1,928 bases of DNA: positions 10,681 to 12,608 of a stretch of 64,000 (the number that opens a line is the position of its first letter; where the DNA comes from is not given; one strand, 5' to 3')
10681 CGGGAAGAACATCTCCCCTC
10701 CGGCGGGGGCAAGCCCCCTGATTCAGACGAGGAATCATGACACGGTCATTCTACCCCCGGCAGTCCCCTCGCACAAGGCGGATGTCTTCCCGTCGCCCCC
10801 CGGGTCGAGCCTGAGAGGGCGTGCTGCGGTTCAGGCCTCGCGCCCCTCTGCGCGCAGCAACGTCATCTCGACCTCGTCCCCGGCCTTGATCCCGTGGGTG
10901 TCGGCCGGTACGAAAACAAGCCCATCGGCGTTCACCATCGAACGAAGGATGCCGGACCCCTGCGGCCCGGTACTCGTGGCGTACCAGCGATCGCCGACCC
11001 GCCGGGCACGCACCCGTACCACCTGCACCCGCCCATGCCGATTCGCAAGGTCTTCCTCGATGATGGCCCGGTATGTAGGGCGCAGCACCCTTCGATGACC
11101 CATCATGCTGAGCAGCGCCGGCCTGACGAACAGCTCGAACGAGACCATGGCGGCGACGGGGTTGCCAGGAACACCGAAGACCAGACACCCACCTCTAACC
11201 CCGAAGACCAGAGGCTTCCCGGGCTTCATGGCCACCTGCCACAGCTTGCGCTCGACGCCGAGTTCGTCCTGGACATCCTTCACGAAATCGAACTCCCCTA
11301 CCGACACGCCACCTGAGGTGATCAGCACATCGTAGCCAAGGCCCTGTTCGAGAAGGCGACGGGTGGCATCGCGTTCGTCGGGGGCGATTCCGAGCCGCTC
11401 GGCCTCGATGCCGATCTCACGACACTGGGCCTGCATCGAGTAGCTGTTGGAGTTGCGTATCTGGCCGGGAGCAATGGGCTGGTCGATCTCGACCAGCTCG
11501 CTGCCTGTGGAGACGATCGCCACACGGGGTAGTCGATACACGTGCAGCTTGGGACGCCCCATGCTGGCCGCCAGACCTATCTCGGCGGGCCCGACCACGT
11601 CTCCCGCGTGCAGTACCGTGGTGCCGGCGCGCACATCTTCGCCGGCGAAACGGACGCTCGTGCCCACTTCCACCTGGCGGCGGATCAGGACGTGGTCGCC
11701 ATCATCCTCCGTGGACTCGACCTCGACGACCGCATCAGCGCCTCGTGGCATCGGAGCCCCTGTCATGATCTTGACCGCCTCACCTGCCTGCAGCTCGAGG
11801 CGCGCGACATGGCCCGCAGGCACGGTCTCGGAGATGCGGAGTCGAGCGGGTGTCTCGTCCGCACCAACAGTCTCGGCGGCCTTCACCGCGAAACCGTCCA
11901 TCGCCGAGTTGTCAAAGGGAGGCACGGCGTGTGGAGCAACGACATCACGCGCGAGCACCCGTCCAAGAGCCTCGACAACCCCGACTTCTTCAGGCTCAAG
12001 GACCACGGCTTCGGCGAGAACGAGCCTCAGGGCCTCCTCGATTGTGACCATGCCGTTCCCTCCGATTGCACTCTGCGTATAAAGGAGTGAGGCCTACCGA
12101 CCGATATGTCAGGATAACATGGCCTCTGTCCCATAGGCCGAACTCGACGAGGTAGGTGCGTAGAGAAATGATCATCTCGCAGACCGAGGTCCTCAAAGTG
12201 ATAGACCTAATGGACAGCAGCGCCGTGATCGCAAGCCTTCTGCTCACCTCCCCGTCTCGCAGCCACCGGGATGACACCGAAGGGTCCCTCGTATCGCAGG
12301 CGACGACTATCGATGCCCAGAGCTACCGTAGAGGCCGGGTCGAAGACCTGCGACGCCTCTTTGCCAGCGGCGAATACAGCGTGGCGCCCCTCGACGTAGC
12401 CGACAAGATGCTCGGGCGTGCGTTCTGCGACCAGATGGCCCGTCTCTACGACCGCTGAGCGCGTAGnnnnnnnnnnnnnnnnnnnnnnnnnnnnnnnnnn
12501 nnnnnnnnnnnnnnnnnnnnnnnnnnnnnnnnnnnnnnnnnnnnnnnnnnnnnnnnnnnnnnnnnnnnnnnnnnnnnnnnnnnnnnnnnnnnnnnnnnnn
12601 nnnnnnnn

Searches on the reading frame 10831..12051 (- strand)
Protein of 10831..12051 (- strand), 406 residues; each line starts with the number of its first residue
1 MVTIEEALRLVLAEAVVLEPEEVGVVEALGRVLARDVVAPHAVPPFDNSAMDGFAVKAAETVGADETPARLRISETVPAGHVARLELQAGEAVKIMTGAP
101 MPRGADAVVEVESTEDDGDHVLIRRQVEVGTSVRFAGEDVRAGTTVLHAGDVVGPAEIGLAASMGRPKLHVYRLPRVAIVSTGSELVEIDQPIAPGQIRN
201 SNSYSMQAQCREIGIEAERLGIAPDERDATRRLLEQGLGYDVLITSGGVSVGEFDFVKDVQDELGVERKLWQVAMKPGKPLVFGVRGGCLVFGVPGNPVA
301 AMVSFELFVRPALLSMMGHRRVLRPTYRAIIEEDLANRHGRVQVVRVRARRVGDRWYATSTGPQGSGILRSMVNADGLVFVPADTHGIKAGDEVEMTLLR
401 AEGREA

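Call 9: search_protein_families(library=pfam, proteins=[window:10831-12051:-])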
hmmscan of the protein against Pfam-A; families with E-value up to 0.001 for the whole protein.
window:10831-12051:- (406 aa): 3 families
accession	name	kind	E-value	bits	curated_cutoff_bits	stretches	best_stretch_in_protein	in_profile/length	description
PF03453.22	MoeA_N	-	3.7e-49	166.9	30.8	1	3-165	2-160/160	MoeA N-terminal region (domain I and II)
PF00994.29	MoCF_biosynth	-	2.8e-31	108.6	26.6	1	178-313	1-142/144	Probable molybdopterin binding domain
PF03454.20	MoeA_C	-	2.4e-19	69.8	22.1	1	329-399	2-72/72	MoeA C-terminal region (domain IV)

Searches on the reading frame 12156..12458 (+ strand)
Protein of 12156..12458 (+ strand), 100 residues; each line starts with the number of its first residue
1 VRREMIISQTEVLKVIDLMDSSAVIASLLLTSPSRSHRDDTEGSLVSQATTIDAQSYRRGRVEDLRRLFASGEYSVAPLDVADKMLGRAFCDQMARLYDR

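Call 71: search_protein_families(library=pfam, proteins=[window:12156-12458:+], max_evalue=0.001)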
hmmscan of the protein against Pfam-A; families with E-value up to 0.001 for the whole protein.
window:12156-12458:+ (100 aa): 1 family
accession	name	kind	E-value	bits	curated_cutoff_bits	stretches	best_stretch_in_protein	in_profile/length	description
PF04316.19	FlgM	-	6.9e-07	29.8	25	1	46-86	12-54/55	Anti-sigma-28 factor, FlgM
